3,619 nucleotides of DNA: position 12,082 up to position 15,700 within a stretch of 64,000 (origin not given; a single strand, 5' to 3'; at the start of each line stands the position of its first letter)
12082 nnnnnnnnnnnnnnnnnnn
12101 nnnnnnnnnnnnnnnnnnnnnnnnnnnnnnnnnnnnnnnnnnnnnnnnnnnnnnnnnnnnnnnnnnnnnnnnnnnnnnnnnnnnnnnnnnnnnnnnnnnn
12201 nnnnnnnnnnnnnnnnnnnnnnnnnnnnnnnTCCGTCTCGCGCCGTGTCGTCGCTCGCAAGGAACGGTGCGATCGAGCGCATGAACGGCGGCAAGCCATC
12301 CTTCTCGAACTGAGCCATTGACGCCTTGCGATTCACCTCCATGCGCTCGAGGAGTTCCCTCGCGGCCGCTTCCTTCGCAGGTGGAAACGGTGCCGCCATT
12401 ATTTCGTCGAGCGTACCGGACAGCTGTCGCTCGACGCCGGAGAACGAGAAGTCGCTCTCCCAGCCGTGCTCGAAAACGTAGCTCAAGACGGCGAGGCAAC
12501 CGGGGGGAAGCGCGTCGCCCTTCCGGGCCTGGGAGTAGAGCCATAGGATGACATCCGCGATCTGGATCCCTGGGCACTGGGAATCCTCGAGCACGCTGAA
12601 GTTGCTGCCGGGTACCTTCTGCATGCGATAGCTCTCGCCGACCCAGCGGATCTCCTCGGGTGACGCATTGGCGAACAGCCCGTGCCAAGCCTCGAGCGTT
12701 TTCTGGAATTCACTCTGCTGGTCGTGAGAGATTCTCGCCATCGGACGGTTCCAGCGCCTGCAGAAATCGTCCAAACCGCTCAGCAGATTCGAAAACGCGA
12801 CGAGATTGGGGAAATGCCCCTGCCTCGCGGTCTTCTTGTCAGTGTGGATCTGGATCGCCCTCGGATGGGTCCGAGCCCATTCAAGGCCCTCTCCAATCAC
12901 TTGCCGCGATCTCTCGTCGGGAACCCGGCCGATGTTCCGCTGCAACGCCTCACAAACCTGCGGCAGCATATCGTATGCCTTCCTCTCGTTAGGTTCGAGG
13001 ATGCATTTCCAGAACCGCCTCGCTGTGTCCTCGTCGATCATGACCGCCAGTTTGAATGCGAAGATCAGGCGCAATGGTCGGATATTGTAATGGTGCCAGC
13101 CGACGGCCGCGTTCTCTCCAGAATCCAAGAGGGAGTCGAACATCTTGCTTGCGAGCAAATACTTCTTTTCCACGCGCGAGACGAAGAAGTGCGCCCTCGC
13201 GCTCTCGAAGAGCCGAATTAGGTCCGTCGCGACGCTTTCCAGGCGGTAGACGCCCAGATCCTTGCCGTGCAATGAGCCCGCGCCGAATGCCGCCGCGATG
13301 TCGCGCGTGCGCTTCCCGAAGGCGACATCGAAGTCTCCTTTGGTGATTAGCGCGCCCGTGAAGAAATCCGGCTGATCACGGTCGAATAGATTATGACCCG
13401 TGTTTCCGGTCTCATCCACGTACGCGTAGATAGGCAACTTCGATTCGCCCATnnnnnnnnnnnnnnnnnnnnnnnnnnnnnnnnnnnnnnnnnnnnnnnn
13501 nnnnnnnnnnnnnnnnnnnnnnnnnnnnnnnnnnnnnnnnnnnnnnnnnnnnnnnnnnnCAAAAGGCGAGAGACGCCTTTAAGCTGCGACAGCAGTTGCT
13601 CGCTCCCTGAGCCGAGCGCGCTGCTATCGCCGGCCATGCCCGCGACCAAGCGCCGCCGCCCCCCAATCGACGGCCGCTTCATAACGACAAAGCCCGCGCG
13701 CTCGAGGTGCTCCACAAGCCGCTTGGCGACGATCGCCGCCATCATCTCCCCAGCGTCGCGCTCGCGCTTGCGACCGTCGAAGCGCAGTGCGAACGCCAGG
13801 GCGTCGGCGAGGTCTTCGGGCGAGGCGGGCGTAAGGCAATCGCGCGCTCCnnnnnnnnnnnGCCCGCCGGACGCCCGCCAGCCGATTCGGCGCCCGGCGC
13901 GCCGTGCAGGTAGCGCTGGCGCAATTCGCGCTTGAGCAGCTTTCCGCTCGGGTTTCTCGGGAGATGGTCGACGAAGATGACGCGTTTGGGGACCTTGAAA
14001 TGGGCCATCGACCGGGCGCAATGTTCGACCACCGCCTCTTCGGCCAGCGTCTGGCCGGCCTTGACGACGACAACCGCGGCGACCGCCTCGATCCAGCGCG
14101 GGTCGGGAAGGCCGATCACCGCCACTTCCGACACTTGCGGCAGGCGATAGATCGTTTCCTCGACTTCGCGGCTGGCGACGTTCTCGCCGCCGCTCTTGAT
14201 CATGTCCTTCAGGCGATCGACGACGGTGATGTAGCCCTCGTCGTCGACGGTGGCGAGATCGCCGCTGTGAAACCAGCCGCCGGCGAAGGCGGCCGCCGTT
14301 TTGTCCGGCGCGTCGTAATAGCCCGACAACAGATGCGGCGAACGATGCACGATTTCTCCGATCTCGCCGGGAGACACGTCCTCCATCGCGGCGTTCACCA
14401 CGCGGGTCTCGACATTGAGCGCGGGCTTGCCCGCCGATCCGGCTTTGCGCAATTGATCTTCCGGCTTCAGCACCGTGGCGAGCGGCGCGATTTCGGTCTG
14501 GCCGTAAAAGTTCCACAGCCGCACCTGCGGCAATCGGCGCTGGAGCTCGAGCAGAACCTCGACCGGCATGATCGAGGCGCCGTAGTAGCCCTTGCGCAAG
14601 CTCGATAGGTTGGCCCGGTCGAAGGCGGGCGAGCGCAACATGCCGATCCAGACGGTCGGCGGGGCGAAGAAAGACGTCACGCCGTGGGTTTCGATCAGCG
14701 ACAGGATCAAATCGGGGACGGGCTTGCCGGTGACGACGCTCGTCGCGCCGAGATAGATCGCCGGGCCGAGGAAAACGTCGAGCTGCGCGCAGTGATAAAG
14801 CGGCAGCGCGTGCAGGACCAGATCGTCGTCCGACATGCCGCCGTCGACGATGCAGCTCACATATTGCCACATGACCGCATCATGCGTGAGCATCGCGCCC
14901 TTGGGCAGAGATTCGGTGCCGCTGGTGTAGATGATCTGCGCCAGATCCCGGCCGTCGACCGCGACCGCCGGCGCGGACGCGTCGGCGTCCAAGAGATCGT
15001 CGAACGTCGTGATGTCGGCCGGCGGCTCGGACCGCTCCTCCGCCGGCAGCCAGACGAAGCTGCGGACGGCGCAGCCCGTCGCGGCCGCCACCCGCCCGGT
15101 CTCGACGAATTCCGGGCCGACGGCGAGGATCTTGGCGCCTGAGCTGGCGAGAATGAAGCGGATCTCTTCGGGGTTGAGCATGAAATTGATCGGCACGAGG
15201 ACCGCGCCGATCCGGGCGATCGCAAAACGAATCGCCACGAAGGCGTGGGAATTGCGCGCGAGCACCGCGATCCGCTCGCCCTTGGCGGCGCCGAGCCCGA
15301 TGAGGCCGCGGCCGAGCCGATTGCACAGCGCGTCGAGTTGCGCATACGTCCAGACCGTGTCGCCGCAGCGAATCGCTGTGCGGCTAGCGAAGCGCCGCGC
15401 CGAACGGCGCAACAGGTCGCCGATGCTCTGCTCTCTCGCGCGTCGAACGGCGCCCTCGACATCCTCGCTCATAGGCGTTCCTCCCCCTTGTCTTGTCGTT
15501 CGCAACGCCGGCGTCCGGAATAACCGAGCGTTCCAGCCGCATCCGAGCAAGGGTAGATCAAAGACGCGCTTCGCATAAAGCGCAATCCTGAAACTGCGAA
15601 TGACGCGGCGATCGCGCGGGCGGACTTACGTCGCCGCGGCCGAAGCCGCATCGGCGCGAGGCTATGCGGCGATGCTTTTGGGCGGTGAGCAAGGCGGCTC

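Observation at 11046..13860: tRNA-Asn-anchored low-GC islet with convergent AbiJ-like (NTD4/HEPN-like) and DUF3800 genes: candidate uncharacterised defence module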

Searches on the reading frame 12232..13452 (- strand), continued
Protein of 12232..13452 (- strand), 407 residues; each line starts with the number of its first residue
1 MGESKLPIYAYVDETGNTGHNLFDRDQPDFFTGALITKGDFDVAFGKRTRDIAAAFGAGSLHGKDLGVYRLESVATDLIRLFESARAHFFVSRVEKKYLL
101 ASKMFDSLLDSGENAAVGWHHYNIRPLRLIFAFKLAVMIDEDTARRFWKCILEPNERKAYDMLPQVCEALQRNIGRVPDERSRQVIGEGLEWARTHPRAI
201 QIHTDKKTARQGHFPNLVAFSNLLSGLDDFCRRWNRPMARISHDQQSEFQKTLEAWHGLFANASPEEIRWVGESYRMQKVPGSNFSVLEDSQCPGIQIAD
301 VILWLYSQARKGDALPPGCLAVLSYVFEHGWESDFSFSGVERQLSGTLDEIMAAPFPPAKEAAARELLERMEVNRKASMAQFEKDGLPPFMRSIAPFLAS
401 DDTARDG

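Call 123: search_protein_representatives(alignment_id=A2)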
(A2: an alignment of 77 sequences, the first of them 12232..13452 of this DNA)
Query: 77 sequences, 404 profile positions. Proteins with E-value up to 0.001 (for the whole library): 1019; up to 1e-10: 562; up to 1e-30: 294. The best 150 are listed.
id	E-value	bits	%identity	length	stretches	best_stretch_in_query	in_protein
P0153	1.2e-197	673.3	-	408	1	1-401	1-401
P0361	1.3e-154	531.5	-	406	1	8-397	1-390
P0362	5.9e-136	470.1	-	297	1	117-398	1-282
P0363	2.6e-133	461.4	-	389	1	8-386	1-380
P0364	4.0e-131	454.2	-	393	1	8-388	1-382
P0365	2.6e-121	421.9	-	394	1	8-384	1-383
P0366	5.1e-121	420.9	-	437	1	6-394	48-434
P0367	1.3e-120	419.6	-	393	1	8-384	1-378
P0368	7.3e-120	417.1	-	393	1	8-385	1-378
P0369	2.0e-116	405.8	-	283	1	1-240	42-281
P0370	8.0e-116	403.8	-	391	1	8-386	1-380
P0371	9.1e-116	403.6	-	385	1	8-382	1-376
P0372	7.2e-110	384.2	-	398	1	8-393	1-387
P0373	8.5e-109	380.7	-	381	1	8-383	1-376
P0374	1.7e-108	379.7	-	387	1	8-383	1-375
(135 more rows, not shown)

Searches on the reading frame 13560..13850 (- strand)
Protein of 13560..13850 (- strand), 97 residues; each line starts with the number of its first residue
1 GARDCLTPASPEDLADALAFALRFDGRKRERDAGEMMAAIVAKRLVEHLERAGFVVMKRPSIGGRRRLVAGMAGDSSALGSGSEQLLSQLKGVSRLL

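Call 11: search_protein_families(library=ncbifam, proteins=[window:13560-13850:-], max_evalue=0.1)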
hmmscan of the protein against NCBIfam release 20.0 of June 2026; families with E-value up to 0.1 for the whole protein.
window:13560-13850:- (97 aa): 0 families

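Call 85: search_protein_families(library=pfam, proteins=[window:13560-13850:-], max_evalue=0.001)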
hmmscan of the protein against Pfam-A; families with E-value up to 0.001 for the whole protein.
window:13560-13850:- (97 aa): 0 families

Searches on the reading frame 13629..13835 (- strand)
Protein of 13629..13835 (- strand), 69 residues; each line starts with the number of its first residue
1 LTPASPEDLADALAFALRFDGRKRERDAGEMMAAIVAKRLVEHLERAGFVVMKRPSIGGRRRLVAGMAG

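Call 91: search_dna_similar(query=window:13629-13835:-, collection=plasmids, mode=protein, max_evalue=0.001, max_rows=15)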
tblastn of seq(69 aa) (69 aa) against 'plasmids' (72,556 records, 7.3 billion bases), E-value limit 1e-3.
Records with a match: 25; places in all: 26; records where one place covers at least 80% of the query: 12.
Best place of each record, by identity: 60-80% 6; <60% 19.
By first word of the organism name: Roseomonas 12; Gluconobacter 7; Kozakia 4; Acetobacter 1; Lichenicola 1.
By predicted mobility (MOB-suite, as given by PLSDB): non-mobilizable 14; mobilizable 7; conjugative 4.
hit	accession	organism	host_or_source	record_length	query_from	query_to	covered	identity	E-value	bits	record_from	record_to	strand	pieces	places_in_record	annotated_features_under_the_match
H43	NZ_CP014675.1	Kozakia baliensis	palm brown sugar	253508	1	56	81%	60.7%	9e-7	50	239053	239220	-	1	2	hypothetical protein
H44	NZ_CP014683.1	Kozakia baliensis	Ragi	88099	1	56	81%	60.7%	2e-6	50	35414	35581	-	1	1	hypothetical protein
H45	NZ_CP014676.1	Kozakia baliensis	palm brown sugar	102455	1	56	81%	60.7%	2e-6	50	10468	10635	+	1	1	hypothetical protein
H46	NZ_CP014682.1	Kozakia baliensis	Ragi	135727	1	56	81%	60.7%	2e-6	50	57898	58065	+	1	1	hypothetical protein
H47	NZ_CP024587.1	Roseomonas sp. FDAARGOS_362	Homo sapiens,peripheral Blood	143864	1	55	80%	60.7%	6e-5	45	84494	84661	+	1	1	hypothetical protein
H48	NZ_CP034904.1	Roseomonas mucosa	Homo sapiens,tissue sample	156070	1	55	80%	59.6%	3e-4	43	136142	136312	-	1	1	hypothetical protein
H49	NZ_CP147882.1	Roseomonas mucosa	cell culture,Styx glacier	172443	1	55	80%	59.6%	3e-4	43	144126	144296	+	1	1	hypothetical protein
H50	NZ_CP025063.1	Roseomonas mucosa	Homo sapiens,Clinical, healthy, human ...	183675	1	55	80%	59.6%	3e-4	43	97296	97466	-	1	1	hypothetical protein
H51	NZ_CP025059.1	Roseomonas mucosa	Homo sapiens,Clinical, healthy, human ...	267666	1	55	80%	59.6%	3e-4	43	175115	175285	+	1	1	hypothetical protein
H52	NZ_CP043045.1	Gluconobacter thailandicus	Triticum aestivum,leaf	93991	1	56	81%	57.1%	2e-7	52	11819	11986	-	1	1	hypothetical protein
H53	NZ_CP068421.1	Gluconobacter sphaericus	single cell,Campbell Early grape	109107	1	56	81%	57.1%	2e-7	52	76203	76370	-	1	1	hypothetical protein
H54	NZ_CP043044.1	Gluconobacter thailandicus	Triticum aestivum,leaf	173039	1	56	81%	57.1%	2e-7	52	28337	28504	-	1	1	hypothetical protein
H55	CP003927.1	Gluconobacter oxydans H24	-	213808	1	56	81%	57.1%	6e-7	51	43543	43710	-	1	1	hypothetical protein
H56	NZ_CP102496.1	Gluconobacter oxydans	mixed culture,fruits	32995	1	56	81%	57.1%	1e-6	50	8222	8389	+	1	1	hypothetical protein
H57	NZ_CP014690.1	Gluconobacter albidus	water kefir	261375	1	56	81%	57.1%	3e-6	49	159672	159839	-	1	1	hypothetical protein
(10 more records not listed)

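Call 92: get_annotated_region(hit=H43, flank=4000)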
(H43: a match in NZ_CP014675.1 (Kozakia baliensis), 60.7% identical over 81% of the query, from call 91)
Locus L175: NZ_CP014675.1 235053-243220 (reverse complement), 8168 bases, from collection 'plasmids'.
description: Kozakia baliensis strain DSM 14400 plasmid pKB14400_1, complete sequence
organism: Kozakia baliensis (NCBI taxid 153496)
taxonomy: Bacteria; Pseudomonadota; Alphaproteobacteria; Rhodospirillales; Acetobacteraceae; Kozakia; Kozakia baliensis
host: -; source: palm brown sugar; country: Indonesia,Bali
typing (MOB-suite, as given by PLSDB): mobilizable; replicon rep_cluster_1513; relaxase MOBF
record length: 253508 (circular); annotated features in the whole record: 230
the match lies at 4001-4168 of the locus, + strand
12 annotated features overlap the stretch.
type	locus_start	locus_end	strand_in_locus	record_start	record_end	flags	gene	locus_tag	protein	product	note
CDS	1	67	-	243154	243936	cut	-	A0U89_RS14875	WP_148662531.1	hypothetical protein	-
CDS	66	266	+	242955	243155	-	-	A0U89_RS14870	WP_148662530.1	hypothetical protein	-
CDS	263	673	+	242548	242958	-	-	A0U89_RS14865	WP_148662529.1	hypothetical protein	-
CDS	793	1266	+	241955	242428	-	-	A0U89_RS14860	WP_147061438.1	hypothetical protein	-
CDS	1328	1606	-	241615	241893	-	-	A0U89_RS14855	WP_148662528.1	hypothetical protein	-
CDS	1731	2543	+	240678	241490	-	-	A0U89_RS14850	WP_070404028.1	hypothetical protein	-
CDS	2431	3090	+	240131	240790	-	-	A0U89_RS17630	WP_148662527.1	DNA polymerase Y family protein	-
CDS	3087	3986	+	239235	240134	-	-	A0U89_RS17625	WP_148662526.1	hypothetical protein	-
CDS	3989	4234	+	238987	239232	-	-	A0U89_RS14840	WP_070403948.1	hypothetical protein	-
CDS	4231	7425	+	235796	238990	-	-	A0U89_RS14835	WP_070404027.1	error-prone DNA polymerase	GO:0006260 - DNA replication [Evidence IEA]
CDS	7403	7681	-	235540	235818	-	-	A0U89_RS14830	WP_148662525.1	hypothetical protein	-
CDS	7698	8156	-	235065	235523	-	-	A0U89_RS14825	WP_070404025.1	hypothetical protein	-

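Call 93: get_annotated_region(hit=H47, flank=4000)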
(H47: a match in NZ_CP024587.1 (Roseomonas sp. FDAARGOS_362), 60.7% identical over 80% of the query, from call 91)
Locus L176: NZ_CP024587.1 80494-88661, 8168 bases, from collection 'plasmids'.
description: Roseomonas sp. FDAARGOS_362 plasmid unnamed3, complete sequence
organism: Roseomonas sp. FDAARGOS_362 (NCBI taxid 2018065)
taxonomy: Bacteria; Pseudomonadota; Alphaproteobacteria; Rhodospirillales; Acetobacteraceae; Roseomonas; Roseomonas sp. FDAARGOS 362
host: -; source: Homo sapiens,peripheral Blood; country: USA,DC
typing (MOB-suite, as given by PLSDB): non-mobilizable
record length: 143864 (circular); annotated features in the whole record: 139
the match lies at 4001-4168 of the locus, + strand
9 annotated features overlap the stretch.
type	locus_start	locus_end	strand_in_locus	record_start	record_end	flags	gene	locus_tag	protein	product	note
CDS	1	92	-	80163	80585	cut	-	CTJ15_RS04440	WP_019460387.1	type II toxin-antitoxin system VapC family toxin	-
CDS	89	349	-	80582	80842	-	-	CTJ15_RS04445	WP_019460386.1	hypothetical protein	-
CDS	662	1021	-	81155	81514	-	-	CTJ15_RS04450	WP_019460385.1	type II toxin-antitoxin system PemK/MazF family toxin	-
CDS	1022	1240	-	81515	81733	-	-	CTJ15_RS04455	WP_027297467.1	hypothetical protein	-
CDS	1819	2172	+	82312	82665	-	-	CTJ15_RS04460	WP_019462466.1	hypothetical protein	-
CDS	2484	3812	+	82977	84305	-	repC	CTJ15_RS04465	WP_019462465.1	plasmid replication protein RepC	-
CDS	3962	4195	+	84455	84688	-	-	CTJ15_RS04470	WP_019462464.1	hypothetical protein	-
CDS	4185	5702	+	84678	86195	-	-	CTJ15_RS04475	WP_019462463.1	DNA polymerase Y family protein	-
CDS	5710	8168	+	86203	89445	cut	-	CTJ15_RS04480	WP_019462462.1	error-prone DNA polymerase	GO:0006260 - DNA replication [Evidence IEA]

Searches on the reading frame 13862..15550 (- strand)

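Call 11: search_protein_families(library=ncbifam, proteins=[window:13862-15550:-], max_evalue=0.1)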
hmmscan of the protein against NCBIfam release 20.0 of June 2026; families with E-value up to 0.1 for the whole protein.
window:13862-15550:- (563 aa): 106 families (the best 25 are shown)
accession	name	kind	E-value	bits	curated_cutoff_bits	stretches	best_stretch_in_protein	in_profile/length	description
NF006182.0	PRK08316.1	subfamily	6.9e-244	810.1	663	1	35-548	5-518/523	fatty acyl-CoA synthetase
NF004837.0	PRK06187.1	subfamily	3.7e-148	494.1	476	1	39-550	6-525/531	long-chain-fatty-acid--CoA ligase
NF005307.0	PRK06839.1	equivalog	9.7e-107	357.6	748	1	50-544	11-490/496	o-succinylbenzoate--CoA ligase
NF004797.0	PRK06145.1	equivalog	5.3e-106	354.9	850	1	50-547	11-495/499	acyl-CoA synthetase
NF005857.1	PRK07786.1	exception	9.9e-103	344.3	733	1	37-547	5-512/513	fatty-acid--CoA ligase FadD5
NF009233.0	PRK12583.1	subfamily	8.6e-98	328.1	832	1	37-548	14-551/558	fatty acid CoA ligase family protein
NF005801.1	PRK07656.1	equivalog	1.8e-97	327.1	657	1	42-544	2-500/500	FadD3 family acyl-CoA ligase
NF006181.0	PRK08314.1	subfamily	2.4e-96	323.2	705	1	42-546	25-553/563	long-chain-fatty-acid--CoA ligase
NF005676.0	PRK07470.1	equivalog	6e-96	322.2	774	1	37-547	16-529/544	acyl-CoA synthetase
NF004808.0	PRK06155.1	equivalog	5.3e-90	302.2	722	1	38-546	18-521/542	ATP-dependent acyl-CoA ligase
NF005702.0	PRK07514.1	subfamily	9.6e-89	298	558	1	46-547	8-500/506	malonyl-CoA synthase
NF052269.1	Staph_lig_FadD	equivalog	1.5e-88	297.4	650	1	57-545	16-491/499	long-chain-fatty-acid--CoA ligase FadD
NF004114.0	PRK05605.1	equivalog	4.4e-87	292.7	766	2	192-547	207-569/575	long-chain-fatty-acid--CoA ligase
TIGR03098.1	ligase_PEP_1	hypoth_equivalog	6.9e-86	288.8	592.35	1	43-545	2-516/517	acyl-CoA ligase (AMP-forming), exosortase A system-associated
NF006020.0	PRK08162.1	subfamily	5e-85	285.9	677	1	46-546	24-537/545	acyl-CoA synthetase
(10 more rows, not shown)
